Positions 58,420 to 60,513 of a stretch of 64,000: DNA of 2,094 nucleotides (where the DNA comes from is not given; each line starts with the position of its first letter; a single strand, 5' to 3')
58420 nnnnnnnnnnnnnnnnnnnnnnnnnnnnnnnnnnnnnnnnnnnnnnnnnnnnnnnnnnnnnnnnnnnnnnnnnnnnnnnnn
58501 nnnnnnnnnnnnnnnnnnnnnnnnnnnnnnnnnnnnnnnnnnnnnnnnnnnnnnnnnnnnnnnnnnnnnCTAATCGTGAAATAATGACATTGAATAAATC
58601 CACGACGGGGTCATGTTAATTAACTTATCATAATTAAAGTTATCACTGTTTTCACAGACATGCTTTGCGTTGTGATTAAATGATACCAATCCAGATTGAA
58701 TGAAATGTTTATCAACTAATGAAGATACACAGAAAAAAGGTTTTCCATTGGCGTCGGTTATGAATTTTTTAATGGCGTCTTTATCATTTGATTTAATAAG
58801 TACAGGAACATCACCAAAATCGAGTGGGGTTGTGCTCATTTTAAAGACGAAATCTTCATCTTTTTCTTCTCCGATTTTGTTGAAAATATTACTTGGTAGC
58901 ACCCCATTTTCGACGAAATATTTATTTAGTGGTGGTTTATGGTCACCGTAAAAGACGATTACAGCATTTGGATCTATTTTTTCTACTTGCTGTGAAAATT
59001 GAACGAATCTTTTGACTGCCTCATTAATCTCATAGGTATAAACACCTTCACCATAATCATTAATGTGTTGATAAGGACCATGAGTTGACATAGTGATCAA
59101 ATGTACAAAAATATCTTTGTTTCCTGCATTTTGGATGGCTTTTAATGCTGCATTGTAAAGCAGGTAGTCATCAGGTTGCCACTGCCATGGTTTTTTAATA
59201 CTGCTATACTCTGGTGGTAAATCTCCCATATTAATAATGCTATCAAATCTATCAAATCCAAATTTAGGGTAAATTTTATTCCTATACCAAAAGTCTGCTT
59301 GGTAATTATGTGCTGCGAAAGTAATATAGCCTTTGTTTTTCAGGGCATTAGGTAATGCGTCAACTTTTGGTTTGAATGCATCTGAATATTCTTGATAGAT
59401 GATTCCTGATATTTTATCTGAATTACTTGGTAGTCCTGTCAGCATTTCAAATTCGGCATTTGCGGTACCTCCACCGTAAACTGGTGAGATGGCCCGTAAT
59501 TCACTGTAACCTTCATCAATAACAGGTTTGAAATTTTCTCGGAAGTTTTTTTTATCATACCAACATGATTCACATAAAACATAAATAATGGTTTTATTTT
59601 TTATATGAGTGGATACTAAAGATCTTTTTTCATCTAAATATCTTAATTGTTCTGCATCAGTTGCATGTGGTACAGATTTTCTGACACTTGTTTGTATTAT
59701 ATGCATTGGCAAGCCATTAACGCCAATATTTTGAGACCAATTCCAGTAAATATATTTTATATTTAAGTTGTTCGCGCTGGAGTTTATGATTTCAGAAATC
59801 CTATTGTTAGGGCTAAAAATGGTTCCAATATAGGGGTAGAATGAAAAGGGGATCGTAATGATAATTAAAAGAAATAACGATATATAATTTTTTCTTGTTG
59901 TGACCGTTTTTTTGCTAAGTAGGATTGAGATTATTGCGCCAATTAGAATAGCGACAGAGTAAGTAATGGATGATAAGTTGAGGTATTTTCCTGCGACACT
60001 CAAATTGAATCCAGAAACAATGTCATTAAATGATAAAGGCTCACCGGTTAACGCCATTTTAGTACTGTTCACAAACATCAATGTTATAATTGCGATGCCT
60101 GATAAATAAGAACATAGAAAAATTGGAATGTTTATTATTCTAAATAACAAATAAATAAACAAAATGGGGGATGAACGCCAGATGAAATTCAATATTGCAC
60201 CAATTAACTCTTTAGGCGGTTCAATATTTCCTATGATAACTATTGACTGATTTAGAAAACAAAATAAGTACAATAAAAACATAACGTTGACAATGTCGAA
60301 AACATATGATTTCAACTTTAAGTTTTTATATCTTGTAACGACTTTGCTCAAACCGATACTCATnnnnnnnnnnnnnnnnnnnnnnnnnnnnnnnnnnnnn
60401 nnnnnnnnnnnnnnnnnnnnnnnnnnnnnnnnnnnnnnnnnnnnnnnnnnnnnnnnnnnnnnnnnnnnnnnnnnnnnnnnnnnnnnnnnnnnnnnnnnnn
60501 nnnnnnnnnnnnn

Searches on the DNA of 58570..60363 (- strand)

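Call 3: search_dna_similar(query=window:58570-60363:-, collection=ecoli_genomes, mode=near, max_rows=25, rows=spread)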
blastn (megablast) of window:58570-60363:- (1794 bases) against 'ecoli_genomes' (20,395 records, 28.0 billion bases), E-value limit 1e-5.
Records with a match: 30; places in all: 30; records where one place covers at least 80% of the query: 30.
Genomes with a match: 30 of 5426; with a place that covers at least 80% of the query: 30. Places per genome that has any: lowest 1, median 1, highest 1. On chromosomes: 30 places; on plasmids: 0.
Best place of each record, by identity: >=99% 30.
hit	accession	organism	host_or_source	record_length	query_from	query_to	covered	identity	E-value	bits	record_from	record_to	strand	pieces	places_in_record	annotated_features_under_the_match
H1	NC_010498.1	Escherichia coli SMS-3-5 strain SMS-3-5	-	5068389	1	1794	100%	100.0%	0e+0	3314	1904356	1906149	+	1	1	LTA synthase family protein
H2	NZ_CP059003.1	Escherichia coli strain 2D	Homo sapiens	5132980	1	1794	100%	100.0%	0e+0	3314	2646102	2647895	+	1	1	LTA synthase family protein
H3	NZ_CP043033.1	Escherichia coli strain XDL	Homo sapiens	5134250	1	1794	100%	100.0%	0e+0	3314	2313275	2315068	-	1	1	LTA synthase family protein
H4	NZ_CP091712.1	Escherichia coli strain KFu014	river water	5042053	1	1794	100%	100.0%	0e+0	3314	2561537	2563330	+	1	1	LTA synthase family protein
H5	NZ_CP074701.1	Escherichia coli strain 702/18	Homo sapiens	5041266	1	1794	100%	100.0%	0e+0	3314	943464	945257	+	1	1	LTA synthase family protein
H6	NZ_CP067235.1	Escherichia coli strain SBF22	surface water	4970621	1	1794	100%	100.0%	0e+0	3314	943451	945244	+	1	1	LTA synthase family protein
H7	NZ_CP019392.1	Escherichia coli strain XH992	Homo sapiens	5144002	1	1794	100%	100.0%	0e+0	3314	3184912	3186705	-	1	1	LTA synthase family protein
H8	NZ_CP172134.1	Escherichia coli strain GF131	chicken meat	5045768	1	1794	100%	100.0%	0e+0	3314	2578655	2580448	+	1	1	LTA synthase family protein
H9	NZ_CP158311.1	Escherichia coli strain CS5L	Chicken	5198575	1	1794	100%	100.0%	0e+0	3314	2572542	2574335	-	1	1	LTA synthase family protein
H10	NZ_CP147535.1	Escherichia coli strain GN03551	Homo sapiens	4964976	1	1794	100%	100.0%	0e+0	3314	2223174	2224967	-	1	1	LTA synthase family protein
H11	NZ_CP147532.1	Escherichia coli strain GN03139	Homo sapiens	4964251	1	1794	100%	100.0%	0e+0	3314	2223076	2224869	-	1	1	LTA synthase family protein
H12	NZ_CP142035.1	Escherichia coli strain HS4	Homo sapiens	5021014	1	1794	100%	100.0%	0e+0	3314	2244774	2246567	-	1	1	LTA synthase family protein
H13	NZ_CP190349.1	Escherichia coli strain EC17CM2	chicken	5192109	1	1794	100%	100.0%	0e+0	3314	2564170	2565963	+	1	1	LTA synthase family protein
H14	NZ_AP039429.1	Escherichia coli strain EC332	Gallus gallus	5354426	1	1794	100%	100.0%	0e+0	3314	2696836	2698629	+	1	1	LTA synthase family protein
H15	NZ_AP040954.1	Escherichia coli strain e1-39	Homo sapiens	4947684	1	1794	100%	100.0%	0e+0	3314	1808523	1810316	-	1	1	LTA synthase family protein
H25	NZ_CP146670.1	Escherichia coli strain MS 21-1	Homo sapiens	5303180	1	1794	100%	99.8%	0e+0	3297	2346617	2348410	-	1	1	LTA synthase family protein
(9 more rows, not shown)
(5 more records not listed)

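Call 6: get_annotated_region(hit=H1, flank=9000)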
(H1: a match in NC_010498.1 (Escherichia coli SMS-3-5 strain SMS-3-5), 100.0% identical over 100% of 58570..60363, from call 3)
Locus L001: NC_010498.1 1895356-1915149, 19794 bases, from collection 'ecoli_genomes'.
description: Escherichia coli SMS-3-5, complete sequence
organism: Escherichia coli SMS-3-5 strain SMS-3-5 (NCBI taxid 439855)
replicon: chromosome; assembly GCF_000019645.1
host: -; source: -; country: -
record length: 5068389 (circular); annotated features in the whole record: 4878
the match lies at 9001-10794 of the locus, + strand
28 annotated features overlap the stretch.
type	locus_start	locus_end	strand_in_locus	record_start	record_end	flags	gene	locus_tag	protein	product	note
CDS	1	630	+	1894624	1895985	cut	trpCF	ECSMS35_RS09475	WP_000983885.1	bifunctional indole-3-glycerol-phosphate synthase TrpC/phosphoribosylanthranilate isomerase TrpF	-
CDS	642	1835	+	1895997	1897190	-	trpB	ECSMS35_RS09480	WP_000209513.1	tryptophan synthase subunit beta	-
CDS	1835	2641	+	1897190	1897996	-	trpA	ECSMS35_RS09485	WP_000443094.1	tryptophan synthase subunit alpha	-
CDS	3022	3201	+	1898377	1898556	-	yciG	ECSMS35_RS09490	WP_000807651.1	general stress protein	-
CDS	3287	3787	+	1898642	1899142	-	yciF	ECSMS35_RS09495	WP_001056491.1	ferritin-like domain-containing protein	-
CDS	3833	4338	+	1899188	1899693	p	yciE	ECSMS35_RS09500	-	ferritin-like domain-containing protein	frameshifted; internal stop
CDS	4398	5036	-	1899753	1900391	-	ompW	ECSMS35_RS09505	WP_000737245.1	outer membrane protein OmpW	-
CDS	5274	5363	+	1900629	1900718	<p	-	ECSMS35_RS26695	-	YkgJ family cysteine cluster protein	incomplete; partial in the middle of a contig; missing N-terminus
CDS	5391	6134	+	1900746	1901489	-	yciC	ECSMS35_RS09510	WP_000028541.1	YciC family protein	-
CDS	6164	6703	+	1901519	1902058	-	yciB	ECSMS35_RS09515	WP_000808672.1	septation protein A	-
CDS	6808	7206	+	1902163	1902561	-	yciA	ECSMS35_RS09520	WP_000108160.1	acyl-CoA thioester hydrolase YciA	-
CDS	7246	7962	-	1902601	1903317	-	tonB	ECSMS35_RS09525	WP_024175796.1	TonB system transport protein TonB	-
CDS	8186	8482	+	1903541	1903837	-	yciI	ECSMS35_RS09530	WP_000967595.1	YciI family protein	-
CDS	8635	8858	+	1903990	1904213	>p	-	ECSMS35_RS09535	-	SOS response-associated peptidase family protein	frameshifted; incomplete; partial in the middle of a contig; missing C-terminus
CDS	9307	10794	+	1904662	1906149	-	-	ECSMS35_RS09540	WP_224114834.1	LTA synthase family protein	-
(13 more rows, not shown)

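Call 65: get_annotated_region(hit=H25, flank=6000)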
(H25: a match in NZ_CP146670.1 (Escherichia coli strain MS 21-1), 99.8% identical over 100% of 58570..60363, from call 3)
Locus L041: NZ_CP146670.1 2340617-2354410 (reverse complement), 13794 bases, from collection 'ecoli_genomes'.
description: Escherichia coli strain MS 21-1 chromosome, complete genome
organism: Escherichia coli strain MS 21-1 (NCBI taxid 562)
replicon: chromosome; assembly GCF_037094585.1
host: Homo sapiens; source: Colon; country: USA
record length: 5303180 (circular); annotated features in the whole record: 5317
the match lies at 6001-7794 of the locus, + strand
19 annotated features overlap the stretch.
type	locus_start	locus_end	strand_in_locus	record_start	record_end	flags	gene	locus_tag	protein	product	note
CDS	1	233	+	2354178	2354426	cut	-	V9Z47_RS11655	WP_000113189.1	excisionase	-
CDS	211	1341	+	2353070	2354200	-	-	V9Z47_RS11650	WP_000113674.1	phage integrase Arm DNA-binding domain-containing protein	-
CDS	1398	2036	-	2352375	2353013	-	ompW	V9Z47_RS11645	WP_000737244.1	outer membrane protein OmpW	-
CDS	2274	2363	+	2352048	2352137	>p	-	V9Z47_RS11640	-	YkgJ family cysteine cluster protein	incomplete; partial in the middle of a contig; missing N-terminus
CDS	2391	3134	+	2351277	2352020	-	yciC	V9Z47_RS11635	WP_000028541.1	YciC family protein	-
CDS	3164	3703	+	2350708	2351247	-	yciB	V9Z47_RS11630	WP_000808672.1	septation protein A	-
CDS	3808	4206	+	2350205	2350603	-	yciA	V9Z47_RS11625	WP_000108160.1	acyl-CoA thioester hydrolase YciA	-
CDS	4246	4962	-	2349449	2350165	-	tonB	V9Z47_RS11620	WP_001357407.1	TonB system transport protein TonB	-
CDS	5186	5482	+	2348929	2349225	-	yciI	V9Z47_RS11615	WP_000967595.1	YciI family protein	-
CDS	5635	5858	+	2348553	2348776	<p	-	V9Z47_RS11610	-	SOS response-associated peptidase family protein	frameshifted; incomplete; partial in the middle of a contig; missing C-terminus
CDS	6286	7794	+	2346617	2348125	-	-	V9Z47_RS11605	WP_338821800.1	LTA synthase family protein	-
CDS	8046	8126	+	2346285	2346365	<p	-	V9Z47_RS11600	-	DinI family protein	incomplete; partial in the middle of a contig; missing C-terminus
CDS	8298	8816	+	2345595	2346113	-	-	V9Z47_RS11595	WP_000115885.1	ClbS/DfsB family four-helix bundle protein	-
CDS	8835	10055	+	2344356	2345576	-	-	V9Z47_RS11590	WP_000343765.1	ISL3-like element ISEc53 family transposase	-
CDS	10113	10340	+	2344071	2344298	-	-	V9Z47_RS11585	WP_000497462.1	DinI-like family protein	-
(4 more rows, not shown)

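Call 88: search_dna_similar(query=window:58570-60363:-, collection=ecoli_genomes, mode=near, max_rows=40, rows=best)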
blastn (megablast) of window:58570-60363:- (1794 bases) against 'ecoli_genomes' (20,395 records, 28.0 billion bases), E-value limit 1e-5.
Records with a match: 30; places in all: 30; records where one place covers at least 80% of the query: 30.
Genomes with a match: 30 of 5426; with a place that covers at least 80% of the query: 30. Places per genome that has any: lowest 1, median 1, highest 1. On chromosomes: 30 places; on plasmids: 0.
Best place of each record, by identity: >=99% 30.
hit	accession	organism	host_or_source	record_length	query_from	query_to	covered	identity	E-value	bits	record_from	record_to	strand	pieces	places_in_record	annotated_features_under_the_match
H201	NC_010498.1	Escherichia coli SMS-3-5 strain SMS-3-5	-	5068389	1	1794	100%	100.0%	0e+0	3314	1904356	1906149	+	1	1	LTA synthase family protein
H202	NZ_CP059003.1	Escherichia coli strain 2D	Homo sapiens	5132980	1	1794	100%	100.0%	0e+0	3314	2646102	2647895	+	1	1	LTA synthase family protein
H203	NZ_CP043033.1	Escherichia coli strain XDL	Homo sapiens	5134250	1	1794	100%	100.0%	0e+0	3314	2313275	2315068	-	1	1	LTA synthase family protein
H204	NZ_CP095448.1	Escherichia coli strain LS45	chicken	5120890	1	1794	100%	100.0%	0e+0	3314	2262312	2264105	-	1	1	LTA synthase family protein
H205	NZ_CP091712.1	Escherichia coli strain KFu014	river water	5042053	1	1794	100%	100.0%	0e+0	3314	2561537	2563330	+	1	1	LTA synthase family protein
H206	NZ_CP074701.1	Escherichia coli strain 702/18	Homo sapiens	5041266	1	1794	100%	100.0%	0e+0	3314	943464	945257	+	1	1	LTA synthase family protein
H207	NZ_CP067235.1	Escherichia coli strain SBF22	surface water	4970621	1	1794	100%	100.0%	0e+0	3314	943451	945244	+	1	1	LTA synthase family protein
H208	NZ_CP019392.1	Escherichia coli strain XH992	Homo sapiens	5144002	1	1794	100%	100.0%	0e+0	3314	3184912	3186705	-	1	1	LTA synthase family protein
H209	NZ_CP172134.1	Escherichia coli strain GF131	chicken meat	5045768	1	1794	100%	100.0%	0e+0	3314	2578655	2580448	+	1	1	LTA synthase family protein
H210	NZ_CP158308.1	Escherichia coli strain CM2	Chicken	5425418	1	1794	100%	100.0%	0e+0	3314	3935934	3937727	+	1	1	LTA synthase family protein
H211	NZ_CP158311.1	Escherichia coli strain CS5L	Chicken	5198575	1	1794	100%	100.0%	0e+0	3314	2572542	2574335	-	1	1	LTA synthase family protein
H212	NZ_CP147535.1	Escherichia coli strain GN03551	Homo sapiens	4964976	1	1794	100%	100.0%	0e+0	3314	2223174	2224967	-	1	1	LTA synthase family protein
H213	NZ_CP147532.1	Escherichia coli strain GN03139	Homo sapiens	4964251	1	1794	100%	100.0%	0e+0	3314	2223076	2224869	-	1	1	LTA synthase family protein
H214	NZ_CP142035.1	Escherichia coli strain HS4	Homo sapiens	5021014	1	1794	100%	100.0%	0e+0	3314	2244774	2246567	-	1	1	LTA synthase family protein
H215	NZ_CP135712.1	Escherichia coli strain TUM1586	missing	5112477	1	1794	100%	100.0%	0e+0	3314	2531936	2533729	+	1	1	LTA synthase family protein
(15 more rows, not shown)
